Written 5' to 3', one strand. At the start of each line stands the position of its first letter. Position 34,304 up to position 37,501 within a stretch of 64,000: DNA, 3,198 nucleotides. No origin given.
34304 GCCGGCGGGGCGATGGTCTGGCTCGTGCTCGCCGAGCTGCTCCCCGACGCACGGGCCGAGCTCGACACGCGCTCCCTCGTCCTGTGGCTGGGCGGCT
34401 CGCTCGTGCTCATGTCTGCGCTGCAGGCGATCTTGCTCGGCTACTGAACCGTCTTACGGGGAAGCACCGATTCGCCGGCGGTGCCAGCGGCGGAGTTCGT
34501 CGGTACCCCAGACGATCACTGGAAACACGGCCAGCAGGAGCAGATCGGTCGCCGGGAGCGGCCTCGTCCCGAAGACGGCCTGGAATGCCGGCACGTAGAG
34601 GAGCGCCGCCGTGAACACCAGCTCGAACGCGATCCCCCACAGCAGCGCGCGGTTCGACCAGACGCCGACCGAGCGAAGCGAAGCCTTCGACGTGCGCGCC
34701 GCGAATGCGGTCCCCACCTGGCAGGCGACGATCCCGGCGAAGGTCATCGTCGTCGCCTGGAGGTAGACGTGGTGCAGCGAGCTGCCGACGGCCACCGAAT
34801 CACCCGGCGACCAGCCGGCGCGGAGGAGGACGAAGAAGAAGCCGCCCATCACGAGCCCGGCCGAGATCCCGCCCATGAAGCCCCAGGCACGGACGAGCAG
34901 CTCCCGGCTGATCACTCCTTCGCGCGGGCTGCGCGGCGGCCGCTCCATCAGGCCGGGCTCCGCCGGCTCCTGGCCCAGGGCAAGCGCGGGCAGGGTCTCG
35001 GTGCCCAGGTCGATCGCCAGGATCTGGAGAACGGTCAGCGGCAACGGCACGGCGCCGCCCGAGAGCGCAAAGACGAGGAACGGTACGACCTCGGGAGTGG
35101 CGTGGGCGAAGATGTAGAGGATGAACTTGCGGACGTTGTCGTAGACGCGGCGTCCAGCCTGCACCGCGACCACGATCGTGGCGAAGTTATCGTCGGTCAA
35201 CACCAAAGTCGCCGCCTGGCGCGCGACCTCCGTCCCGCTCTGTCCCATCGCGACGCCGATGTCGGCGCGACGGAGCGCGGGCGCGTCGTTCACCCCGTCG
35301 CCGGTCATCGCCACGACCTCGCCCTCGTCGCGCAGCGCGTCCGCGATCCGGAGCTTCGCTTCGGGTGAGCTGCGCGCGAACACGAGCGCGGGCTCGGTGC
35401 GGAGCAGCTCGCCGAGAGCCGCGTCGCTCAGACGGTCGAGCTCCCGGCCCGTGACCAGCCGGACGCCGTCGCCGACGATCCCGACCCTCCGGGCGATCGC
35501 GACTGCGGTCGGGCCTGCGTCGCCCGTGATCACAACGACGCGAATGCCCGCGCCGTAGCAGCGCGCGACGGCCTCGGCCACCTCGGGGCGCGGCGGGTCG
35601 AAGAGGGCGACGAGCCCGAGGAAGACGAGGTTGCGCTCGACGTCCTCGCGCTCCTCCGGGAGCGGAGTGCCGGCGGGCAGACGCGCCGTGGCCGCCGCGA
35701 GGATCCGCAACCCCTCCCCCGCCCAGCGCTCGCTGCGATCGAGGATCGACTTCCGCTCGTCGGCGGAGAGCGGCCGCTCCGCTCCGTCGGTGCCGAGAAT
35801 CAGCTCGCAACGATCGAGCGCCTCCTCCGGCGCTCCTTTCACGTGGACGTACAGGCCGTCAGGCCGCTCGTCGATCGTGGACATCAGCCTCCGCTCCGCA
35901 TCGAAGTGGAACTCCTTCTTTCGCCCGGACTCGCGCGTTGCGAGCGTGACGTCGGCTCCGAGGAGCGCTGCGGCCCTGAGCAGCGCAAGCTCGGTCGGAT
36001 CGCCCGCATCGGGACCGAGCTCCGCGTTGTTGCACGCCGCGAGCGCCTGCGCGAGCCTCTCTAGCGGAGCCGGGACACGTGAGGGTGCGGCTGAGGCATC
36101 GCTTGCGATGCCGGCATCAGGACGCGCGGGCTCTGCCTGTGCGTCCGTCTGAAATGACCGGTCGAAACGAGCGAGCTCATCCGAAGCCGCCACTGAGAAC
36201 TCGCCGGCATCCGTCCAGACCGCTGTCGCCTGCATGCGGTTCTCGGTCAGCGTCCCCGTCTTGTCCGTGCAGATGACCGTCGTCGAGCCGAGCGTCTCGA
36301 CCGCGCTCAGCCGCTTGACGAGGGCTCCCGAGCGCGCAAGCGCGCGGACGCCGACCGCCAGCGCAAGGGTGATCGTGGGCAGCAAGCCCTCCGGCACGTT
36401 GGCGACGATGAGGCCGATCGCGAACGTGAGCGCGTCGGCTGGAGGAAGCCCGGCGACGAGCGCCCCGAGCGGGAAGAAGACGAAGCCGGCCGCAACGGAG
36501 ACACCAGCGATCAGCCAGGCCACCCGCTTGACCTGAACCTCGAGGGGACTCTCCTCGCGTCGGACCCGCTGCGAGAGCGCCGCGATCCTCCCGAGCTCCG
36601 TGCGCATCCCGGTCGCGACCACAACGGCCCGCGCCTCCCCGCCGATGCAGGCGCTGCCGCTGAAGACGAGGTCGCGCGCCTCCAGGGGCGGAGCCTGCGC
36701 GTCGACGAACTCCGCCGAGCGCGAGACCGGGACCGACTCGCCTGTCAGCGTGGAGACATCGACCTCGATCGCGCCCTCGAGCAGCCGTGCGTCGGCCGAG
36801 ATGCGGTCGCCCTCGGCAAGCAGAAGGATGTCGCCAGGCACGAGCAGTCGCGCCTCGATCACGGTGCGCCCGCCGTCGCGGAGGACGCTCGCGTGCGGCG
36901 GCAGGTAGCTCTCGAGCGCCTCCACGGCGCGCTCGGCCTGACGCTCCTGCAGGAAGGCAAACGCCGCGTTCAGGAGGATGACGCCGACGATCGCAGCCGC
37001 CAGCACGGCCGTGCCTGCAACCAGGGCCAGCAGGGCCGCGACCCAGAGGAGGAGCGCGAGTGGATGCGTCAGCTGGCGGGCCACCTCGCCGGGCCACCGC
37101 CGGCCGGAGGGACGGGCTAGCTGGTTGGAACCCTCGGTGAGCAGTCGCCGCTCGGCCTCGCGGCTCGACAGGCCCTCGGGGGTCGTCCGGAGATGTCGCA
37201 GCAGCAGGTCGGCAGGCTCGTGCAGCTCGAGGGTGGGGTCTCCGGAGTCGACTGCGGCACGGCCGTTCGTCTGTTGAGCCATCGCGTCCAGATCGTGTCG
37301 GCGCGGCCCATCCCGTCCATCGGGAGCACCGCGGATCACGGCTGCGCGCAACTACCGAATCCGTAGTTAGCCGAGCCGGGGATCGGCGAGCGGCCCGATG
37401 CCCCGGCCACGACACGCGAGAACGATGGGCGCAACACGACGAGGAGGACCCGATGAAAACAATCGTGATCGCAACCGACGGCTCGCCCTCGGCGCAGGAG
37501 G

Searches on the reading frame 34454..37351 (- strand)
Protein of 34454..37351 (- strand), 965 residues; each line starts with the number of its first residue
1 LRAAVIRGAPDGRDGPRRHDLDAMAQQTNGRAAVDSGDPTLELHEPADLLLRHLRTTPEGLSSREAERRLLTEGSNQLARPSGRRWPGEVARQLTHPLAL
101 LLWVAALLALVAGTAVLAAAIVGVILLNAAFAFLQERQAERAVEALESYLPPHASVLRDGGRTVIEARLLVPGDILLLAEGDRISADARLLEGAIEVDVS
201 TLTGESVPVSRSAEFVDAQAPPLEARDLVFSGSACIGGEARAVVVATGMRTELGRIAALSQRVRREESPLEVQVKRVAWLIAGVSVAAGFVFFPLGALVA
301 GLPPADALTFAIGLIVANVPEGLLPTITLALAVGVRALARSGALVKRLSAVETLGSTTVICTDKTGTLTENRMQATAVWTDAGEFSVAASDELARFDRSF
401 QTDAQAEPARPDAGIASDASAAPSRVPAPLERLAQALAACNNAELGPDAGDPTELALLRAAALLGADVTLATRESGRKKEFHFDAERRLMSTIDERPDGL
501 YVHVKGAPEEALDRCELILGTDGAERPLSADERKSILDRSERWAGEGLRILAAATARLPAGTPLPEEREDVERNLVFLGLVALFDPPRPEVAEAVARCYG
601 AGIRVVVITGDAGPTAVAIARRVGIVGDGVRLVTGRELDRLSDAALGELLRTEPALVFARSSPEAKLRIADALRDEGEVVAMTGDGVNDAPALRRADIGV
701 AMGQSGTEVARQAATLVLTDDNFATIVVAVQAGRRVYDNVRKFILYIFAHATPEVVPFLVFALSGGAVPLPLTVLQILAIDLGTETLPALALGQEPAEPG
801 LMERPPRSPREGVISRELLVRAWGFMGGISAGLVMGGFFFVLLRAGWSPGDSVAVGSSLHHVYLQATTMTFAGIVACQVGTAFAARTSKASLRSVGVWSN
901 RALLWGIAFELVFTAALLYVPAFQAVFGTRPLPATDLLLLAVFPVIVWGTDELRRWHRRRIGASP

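Call 11: search_protein_families(library=pfam, proteins=[window:34454-37351:-])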
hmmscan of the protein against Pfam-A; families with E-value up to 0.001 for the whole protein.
window:34454-37351:- (965 aa): 7 families
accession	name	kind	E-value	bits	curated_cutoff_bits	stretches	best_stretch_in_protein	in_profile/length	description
PF00689.26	Cation_ATPase_C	-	4.6e-48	163.7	27.3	1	769-956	1-174/175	Cation transporting ATPase, C-terminus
PF00122.25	E1-E2_ATPase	-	1e-45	155.9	28.1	1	149-340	2-180/181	E1-E2 ATPase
PF00702.32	Hydrolase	-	2.9e-18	67.4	26.4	1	359-697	3-191/191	haloacid dehalogenase-like hydrolase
PF00690.31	Cation_ATPase_N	-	3.4e-13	49.5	20.4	1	45-108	4-68/69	Cation transporter/ATPase, N-terminus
PF13246.12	Cation_ATPase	-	5.1e-13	49.3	21.7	1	449-516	20-89/91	Cation transport ATPase (P-type)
PF12710.13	HAD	-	1e-05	26.5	27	1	552-694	55-189/189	haloacid dehalogenase-like hydrolase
PF08282.18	Hydrolase_3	-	0.00048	20.4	20.9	1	677-721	203-246/255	haloacid dehalogenase-like hydrolase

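Call 14: search_solved_structures(query=window:34454-37351:-, show_alignments=1)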
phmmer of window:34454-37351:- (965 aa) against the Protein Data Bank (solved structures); distinct sequences matched with E-value up to 0.001: 140 (the best 60 are shown).
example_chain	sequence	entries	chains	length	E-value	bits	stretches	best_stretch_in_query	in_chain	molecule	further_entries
2zxe_A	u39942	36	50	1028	2.2e-151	509.5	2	57-632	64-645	Na, K-ATPase alpha subunit | Sodium/potassium-transporting ATPase subunit alpha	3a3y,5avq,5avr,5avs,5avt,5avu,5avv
8d3u_A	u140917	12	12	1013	1.1e-149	503.8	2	56-633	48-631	Sodium/potassium-transporting ATPase subunit alpha-3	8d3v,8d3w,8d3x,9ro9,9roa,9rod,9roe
9roj_A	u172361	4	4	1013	1.1e-148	500.6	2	56-633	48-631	Sodium/potassium-transporting ATPase subunit alpha-3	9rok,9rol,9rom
8zyj_A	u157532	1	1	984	1.4e-146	493.6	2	59-631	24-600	Sodium/potassium-transporting ATPase subunit alpha-4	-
8d3y_A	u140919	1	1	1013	2.3e-146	492.9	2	56-633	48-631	Sodium/potassium-transporting ATPase subunit alpha-3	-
7e1z_A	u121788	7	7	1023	6.2e-145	488.1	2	10-633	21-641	Sodium/potassium-transporting ATPase subunit alpha-1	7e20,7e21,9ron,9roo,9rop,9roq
7efn_A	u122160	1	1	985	1.8e-144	486.6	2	47-633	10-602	Sodium/potassium-transporting ATPase subunit alpha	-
9wak_A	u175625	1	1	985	2.4e-144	486.2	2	57-633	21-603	Sodium/potassium-transporting ATPase subunit alpha-1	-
24rc_A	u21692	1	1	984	2.5e-144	486.1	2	57-633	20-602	Sodium/potassium-transporting ATPase subunit alpha-1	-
9kcg_A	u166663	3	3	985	3.4e-144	485.7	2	57-633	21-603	Sodium/potassium-transporting ATPase subunit alpha-1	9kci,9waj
7et1_A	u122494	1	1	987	3.5e-144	485.7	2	47-633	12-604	Sodium/potassium-transporting ATPase subunit alpha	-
7efm_A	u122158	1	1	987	8.8e-144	484.3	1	47-956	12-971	Sodium/potassium-transporting ATPase subunit alpha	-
9kcj_A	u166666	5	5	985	1.4e-143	483.7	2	57-633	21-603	Sodium/potassium-transporting ATPase subunit alpha-1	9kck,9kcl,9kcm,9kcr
3wgu_A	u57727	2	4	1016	1.8e-143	483.3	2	57-633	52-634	Sodium/potassium-transporting ATPase subunit alpha-1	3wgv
8jbk_A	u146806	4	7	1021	1.9e-143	483.2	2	57-633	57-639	Sodium/potassium-transporting ATPase subunit alpha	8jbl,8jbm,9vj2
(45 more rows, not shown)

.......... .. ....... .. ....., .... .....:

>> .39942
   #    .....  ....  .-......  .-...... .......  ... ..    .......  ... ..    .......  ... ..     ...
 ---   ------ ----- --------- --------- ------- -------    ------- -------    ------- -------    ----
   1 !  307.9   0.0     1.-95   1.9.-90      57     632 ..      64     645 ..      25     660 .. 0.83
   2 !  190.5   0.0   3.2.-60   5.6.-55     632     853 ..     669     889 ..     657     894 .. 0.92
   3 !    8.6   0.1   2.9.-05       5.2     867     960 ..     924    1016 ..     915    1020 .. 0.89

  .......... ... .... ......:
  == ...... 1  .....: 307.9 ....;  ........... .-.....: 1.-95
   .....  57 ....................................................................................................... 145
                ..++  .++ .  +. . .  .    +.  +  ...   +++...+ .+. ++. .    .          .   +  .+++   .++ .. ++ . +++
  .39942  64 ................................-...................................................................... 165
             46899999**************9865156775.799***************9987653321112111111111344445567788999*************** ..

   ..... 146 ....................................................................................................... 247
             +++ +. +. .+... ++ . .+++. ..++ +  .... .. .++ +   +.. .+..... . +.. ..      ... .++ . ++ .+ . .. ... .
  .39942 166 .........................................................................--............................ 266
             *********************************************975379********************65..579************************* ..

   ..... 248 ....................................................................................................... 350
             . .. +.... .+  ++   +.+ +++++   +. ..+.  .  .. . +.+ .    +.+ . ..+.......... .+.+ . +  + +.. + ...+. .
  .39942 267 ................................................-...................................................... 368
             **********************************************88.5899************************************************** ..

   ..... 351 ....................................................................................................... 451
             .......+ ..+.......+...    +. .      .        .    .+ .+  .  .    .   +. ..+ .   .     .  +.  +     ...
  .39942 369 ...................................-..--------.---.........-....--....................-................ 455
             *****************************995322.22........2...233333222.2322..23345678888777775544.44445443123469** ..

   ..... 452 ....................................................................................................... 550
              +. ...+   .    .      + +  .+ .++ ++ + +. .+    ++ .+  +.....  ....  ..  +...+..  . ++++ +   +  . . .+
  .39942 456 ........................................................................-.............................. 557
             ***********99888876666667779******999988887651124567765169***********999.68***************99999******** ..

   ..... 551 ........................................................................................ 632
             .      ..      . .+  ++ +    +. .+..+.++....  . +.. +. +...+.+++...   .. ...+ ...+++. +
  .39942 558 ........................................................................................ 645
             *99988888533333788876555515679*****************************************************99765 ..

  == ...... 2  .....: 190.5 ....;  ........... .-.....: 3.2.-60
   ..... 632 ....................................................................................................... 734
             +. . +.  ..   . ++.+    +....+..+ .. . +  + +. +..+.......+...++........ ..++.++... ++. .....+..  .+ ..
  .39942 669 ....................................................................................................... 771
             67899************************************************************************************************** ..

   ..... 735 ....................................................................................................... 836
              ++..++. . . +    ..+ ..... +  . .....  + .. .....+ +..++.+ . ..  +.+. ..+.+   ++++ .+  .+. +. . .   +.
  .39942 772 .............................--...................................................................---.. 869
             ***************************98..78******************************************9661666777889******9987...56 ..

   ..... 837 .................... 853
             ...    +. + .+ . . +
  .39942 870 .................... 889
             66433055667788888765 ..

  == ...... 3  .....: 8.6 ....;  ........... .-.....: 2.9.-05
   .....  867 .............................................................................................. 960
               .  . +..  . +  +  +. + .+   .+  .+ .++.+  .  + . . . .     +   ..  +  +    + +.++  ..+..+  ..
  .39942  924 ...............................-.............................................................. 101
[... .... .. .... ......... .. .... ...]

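Call 31: find_homologous_proteins(query=window:34454-37351:-, max_evalue=1e-50)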
Query window:34454-37351:- (965 aa): 7987 proteins with E <= 1e-50 among 8000 candidates; the best 120 are listed.
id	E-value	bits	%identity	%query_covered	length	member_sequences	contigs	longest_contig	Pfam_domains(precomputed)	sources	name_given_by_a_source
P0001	0.0e+0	1869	95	97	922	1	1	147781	PF00702.33,PF13246.13,PF00689.27,PF00690.32,PF00122.26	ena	-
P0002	0.0e+0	1843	93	98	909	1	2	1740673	PF00702.33,PF13246.13,PF00689.27,PF00690.32,PF00122.26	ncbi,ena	-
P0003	0.0e+0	1740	88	96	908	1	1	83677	PF00702.33,PF13246.13,PF00689.27,PF00690.32,PF00122.26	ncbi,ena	-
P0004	0.0e+0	1703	99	83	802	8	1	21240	PF00702.33,PF13246.13,PF00689.27,PF00122.26,PF12710.14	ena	-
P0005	0.0e+0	1663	85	98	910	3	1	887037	PF00702.33,PF13246.13,PF00689.27,PF00690.32,PF00122.26,PF12710.14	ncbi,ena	-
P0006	0.0e+0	1639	84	96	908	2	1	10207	PF00702.33,PF13246.13,PF00689.27,PF00690.32,PF00122.26,PF12710.14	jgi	jgi:calcium-translocating P-type ATPase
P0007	0.0e+0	1627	83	97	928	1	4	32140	PF00702.33,PF13246.13,PF00689.27,PF00690.32,PF00122.26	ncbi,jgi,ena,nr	ncbi:MAG TPA: cation-transporting P-type ATPase [Gaiellaceae bacterium]|nr:cation-transporting P-typ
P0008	0.0e+0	1406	73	95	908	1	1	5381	PF00702.33,PF13246.13,PF00689.27,PF00690.32,PF00122.26,PF12710.14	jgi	jgi:calcium-translocating P-type ATPase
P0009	0.0e+0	1380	73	96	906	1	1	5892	PF00702.33,PF13246.13,PF00689.27,PF00690.32,PF00122.26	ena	-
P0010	0.0e+0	1364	72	96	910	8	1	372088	PF00702.33,PF13246.13,PF00689.27,PF00690.32,PF00122.26,PF12710.14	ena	-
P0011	0.0e+0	1354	72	94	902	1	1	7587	PF00702.33,PF13246.13,PF00689.27,PF00690.32,PF00122.26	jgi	jgi:calcium-translocating P-type ATPase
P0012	0.0e+0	1340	71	95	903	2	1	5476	PF00702.33,PF13246.13,PF00689.27,PF00690.32,PF00122.26,PF12710.14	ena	-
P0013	0.0e+0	1322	71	95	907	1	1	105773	PF00702.33,PF13246.13,PF00689.27,PF00690.32,PF00122.26,PF12710.14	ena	-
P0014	0.0e+0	1320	70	95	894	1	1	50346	PF00702.33,PF13246.13,PF00689.27,PF00690.32,PF00122.26,PF12710.14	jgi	jgi:calcium-translocating P-type ATPase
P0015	0.0e+0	1312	71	93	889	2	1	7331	PF00702.33,PF13246.13,PF00689.27,PF00690.32,PF00122.26,PF12710.14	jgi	jgi:calcium-translocating P-type ATPase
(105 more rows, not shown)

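Call 33: find_encoding_contigs(protein=P0001, flank=10000, max_places=2)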
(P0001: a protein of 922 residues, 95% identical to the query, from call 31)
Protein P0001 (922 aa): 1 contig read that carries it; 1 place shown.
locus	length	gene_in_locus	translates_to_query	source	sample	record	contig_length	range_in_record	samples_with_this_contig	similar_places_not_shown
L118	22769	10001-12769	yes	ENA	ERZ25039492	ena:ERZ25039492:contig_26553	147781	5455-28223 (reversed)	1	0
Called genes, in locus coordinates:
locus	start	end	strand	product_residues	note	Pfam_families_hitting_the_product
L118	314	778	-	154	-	PF02566:OsmC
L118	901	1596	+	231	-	-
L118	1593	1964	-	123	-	PF12852:Cupin_6 (faint), PF07883:Cupin_2, PF03079:ARD (weak)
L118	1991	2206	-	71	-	-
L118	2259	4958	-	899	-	PF13302:Acetyltransf_3, PF00583:Acetyltransf_1, PF13508:Acetyltransf_7 (weak), PF02629:CoA_binding, PF13380:CoA_binding_2, PF13607:Succ_CoA_lig, PF19045:Ligase_CoA_2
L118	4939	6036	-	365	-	PF08240:ADH_N, PF00107:ADH_zinc_N, PF13602:ADH_zinc_N_2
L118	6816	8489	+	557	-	PF01590:GAF, PF13185:GAF_2, PF13492:GAF_3 (weak), PF07730:HisKA_3, PF13581:HATPase_c_2 (weak), PF02518:HATPase_c, PF00072:Response_reg, PF00196:GerE, +1 more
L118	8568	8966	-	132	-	-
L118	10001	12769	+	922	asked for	PF00690:Cation_ATPase_N, PF00122:E1-E2_ATPase, PF00702:Hydrolase, PF13246:Cation_ATPase, PF00689:Cation_ATPase_C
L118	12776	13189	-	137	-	PF02535:Zip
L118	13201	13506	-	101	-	-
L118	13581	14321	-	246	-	-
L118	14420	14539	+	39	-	-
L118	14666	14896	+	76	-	-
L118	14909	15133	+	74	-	-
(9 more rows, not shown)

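Call 34: find_encoding_contigs(protein=P0002, flank=10000, max_places=2)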
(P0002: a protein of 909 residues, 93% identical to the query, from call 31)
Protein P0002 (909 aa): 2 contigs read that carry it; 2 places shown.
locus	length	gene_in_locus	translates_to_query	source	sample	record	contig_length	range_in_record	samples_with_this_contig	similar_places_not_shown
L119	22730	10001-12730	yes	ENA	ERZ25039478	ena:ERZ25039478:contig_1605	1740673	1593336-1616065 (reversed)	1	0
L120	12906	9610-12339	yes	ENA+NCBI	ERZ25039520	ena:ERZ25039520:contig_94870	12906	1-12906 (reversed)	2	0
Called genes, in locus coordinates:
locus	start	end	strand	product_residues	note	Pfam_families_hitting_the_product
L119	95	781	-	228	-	PF02566:OsmC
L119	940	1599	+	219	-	-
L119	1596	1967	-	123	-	PF07883:Cupin_2, PF12852:Cupin_6 (faint), PF03079:ARD (weak)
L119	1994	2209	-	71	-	-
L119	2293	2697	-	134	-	PF13549:ATP-grasp_5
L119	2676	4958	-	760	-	PF13302:Acetyltransf_3, PF00583:Acetyltransf_1, PF13508:Acetyltransf_7 (weak), PF02629:CoA_binding, PF13380:CoA_binding_2, PF13607:Succ_CoA_lig, PF19045:Ligase_CoA_2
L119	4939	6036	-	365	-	PF08240:ADH_N, PF00107:ADH_zinc_N, PF13602:ADH_zinc_N_2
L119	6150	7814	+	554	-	PF01590:GAF, PF13185:GAF_2, PF13492:GAF_3, PF01590:GAF, PF13185:GAF_2, PF13492:GAF_3, PF07730:HisKA_3, PF02518:HATPase_c, +1 more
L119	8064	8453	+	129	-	PF00196:GerE, PF08281:Sigma70_r4_2 (weak)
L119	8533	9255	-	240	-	-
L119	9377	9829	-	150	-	PF00582:Usp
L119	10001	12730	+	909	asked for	PF00690:Cation_ATPase_N, PF00122:E1-E2_ATPase, PF00702:Hydrolase, PF13246:Cation_ATPase, PF00689:Cation_ATPase_C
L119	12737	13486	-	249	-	PF02535:Zip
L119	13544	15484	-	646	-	-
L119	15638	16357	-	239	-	PF00578:AhpC-TSA, PF02630:SCO1-SenC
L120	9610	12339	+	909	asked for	PF00690:Cation_ATPase_N, PF00122:E1-E2_ATPase, PF00702:Hydrolase, PF13246:Cation_ATPase, PF00689:Cation_ATPase_C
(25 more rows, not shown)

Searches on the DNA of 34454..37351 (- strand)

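Call 36: search_with_rna_model(model_id=R1, sources=[L118, L119, L120], max_evalue=0.01, filters=off)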
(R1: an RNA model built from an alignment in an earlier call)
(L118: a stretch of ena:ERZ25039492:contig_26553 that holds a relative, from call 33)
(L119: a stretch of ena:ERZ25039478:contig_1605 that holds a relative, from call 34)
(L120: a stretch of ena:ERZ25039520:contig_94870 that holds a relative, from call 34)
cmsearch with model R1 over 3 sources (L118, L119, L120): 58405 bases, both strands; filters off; matches with E-value up to 0.01: 0.
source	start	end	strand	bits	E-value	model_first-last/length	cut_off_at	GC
